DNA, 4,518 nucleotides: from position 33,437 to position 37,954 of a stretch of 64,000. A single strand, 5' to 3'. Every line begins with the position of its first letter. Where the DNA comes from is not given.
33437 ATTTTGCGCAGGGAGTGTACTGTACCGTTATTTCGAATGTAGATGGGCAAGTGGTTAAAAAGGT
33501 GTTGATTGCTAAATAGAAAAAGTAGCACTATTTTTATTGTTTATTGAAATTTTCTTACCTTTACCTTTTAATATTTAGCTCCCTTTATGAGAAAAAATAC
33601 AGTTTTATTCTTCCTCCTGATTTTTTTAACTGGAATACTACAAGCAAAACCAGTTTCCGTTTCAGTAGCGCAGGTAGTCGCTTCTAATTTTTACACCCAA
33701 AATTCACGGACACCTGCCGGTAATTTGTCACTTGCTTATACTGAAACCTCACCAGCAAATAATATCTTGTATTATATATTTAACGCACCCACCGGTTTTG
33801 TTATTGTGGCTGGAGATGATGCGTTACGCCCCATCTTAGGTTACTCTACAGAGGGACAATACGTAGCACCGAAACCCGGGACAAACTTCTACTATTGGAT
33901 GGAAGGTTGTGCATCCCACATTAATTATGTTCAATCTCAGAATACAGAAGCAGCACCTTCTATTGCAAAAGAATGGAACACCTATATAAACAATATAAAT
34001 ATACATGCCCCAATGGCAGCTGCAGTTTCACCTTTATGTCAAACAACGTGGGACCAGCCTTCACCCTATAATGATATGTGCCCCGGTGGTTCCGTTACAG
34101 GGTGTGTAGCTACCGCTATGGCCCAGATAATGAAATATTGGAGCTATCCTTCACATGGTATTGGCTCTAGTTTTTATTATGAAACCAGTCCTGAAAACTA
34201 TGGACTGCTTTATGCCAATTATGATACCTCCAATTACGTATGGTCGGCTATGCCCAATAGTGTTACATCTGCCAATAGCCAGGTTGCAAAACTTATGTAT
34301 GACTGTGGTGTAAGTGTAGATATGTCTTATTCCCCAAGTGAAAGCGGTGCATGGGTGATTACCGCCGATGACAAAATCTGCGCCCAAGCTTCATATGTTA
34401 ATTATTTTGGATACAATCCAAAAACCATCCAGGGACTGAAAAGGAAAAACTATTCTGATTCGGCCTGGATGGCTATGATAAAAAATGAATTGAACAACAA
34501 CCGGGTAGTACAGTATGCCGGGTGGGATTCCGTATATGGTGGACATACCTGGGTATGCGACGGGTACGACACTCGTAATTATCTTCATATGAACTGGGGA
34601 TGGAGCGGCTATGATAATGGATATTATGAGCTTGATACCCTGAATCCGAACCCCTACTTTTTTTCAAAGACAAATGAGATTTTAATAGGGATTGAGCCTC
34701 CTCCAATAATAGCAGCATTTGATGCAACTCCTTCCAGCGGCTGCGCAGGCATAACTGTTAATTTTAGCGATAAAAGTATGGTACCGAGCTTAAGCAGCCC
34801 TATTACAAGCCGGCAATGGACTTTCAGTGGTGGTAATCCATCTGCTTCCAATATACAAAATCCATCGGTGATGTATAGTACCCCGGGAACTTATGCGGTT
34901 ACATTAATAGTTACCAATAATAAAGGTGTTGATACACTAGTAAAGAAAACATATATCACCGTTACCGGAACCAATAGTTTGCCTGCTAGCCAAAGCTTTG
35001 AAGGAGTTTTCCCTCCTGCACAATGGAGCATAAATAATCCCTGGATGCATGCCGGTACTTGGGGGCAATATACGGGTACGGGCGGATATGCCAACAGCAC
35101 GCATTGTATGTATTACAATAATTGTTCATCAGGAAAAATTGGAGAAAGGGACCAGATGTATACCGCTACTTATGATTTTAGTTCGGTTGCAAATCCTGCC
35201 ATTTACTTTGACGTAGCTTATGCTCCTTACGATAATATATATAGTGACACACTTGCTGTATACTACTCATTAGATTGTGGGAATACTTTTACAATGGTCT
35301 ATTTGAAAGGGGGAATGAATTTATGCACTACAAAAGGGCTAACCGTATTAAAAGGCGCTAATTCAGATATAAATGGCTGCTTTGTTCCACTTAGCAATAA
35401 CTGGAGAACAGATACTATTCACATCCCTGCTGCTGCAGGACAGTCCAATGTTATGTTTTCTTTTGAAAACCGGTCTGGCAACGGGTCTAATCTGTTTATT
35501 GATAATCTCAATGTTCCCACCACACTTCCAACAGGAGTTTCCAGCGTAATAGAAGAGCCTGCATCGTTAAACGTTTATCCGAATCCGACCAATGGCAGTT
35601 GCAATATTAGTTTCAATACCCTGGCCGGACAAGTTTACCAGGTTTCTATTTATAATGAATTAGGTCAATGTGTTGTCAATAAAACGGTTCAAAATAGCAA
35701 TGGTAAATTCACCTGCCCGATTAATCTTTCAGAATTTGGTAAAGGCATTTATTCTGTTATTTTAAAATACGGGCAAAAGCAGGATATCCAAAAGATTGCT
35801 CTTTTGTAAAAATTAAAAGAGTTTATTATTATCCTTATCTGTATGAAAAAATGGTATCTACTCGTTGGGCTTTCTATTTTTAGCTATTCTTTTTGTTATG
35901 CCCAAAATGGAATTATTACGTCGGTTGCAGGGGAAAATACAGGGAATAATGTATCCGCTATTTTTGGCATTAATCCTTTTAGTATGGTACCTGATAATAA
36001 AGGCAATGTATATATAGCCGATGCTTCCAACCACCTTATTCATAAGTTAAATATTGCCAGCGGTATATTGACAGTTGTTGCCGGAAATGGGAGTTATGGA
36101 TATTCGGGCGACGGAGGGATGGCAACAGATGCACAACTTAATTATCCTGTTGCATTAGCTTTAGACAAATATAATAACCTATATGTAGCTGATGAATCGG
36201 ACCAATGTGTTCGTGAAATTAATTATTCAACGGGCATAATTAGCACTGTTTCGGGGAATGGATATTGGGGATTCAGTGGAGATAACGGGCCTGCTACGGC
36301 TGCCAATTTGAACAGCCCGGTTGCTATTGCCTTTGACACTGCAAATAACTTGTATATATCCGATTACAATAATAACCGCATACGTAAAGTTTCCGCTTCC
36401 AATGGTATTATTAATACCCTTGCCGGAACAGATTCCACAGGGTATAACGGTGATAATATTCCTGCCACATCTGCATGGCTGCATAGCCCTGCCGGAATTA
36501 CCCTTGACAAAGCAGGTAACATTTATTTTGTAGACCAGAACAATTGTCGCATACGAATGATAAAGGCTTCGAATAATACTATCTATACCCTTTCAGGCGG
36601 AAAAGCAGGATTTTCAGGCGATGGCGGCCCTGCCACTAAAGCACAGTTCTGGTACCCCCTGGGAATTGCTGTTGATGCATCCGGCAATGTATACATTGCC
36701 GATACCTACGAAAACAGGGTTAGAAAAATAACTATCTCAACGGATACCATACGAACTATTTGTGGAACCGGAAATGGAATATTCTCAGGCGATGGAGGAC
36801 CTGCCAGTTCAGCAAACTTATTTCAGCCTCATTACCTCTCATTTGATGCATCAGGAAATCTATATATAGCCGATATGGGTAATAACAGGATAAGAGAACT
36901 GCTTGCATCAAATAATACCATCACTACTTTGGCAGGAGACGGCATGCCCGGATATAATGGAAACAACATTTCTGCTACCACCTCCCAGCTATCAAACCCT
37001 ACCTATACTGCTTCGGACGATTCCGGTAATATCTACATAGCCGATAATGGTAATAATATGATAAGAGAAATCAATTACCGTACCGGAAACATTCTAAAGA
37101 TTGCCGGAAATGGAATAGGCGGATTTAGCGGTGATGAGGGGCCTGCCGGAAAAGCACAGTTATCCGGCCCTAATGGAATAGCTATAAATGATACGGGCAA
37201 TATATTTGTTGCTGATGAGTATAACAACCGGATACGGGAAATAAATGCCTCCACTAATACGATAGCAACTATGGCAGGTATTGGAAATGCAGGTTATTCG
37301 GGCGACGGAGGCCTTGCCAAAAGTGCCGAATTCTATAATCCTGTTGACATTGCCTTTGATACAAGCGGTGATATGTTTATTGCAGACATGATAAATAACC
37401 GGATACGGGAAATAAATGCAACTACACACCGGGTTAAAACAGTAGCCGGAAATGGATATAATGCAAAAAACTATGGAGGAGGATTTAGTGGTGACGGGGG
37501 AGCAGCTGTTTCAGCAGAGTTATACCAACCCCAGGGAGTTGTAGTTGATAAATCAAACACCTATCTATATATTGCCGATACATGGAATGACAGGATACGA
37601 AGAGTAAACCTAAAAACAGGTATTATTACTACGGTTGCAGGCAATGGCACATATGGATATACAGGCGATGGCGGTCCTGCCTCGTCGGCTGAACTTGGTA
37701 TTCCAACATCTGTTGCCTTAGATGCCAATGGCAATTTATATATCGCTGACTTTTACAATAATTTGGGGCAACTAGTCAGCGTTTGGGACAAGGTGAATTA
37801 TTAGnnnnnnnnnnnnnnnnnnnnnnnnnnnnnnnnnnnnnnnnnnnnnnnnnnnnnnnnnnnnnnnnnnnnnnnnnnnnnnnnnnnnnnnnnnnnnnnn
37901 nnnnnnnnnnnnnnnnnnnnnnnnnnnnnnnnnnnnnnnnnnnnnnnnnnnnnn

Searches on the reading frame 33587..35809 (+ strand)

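Call 60: search_protein_families(library=pfam, proteins=[window:33587-35809:+], max_evalue=0.000001)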
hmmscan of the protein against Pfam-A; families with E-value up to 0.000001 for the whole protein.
window:33587-35809:+ (740 aa): 5 families
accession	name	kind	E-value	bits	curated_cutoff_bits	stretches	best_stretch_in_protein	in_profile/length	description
PF01640.23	Peptidase_C10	-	6.5e-54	183.6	26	1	155-347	1-194/194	Peptidase C10 family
PF13734.11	Inhibitor_I69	-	1.1e-17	64.7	25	1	20-111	1-97/98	Spi protease inhibitor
PF18962.6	Por_Secre_tail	-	1.4e-12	48.2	27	1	663-737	1-73/75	Secretion system C-terminal sorting domain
PF18911.6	PKD_4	-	1.1e-10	41.9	27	1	379-459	8-85/85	PKD domain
PF00801.26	PKD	-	1.9e-08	34.6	23.5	1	380-451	6-74/80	PKD domain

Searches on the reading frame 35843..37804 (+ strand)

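Call 14: search_protein_families(library=pfam, proteins=[window:35843-37804:+], max_evalue=0.01)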
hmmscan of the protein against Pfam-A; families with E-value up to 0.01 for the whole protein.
window:35843-37804:+ (653 aa): 11 families
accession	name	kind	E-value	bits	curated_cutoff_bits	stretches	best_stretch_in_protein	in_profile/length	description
PF01436.27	NHL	-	1.5e-56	186.2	20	4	440-465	1-26/28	NHL repeat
PF25021.1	TEN_NHL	-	6.8e-55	186.9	27.1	7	520-601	101-178/357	Teneurin NHL domain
PF06739.17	SBBP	-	1.9e-08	34.6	20.5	0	614-635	9-29/38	Beta-propeller repeat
PF08450.18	SGL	-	6.5e-08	32.9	26.3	0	554-637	127-202/246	SMP-30/Gluconolactonase/LRE-like region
PF01731.26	Arylesterase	-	8.9e-08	32.7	21.3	0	554-587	47-80/86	Arylesterase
PF07494.17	Reg_prop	-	1e-07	31.7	20.4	0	622-635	8-21/24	Two component regulator propeller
PF13449.12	Phytase-like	-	8.1e-07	29.6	27.6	1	384-474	7-101/284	Esterase-like activity of phytase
PF24684.1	Vgb_lyase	-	4.1e-06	26.3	50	0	215-243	182-210/290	Virginiamycin B lyase family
PF22701.2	Mala_s_1-like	-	4.4e-06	27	27.5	0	220-428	5-174/195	Mal s 1 allergenic protein-like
PF23500.1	DUF7133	-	1.1e-05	25.3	27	0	494-518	23-47/385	Domain of unknown function (DUF7133)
PF06977.17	SdiA-regulated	-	0.0081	15.8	21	0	215-232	224-241/249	SdiA-regulated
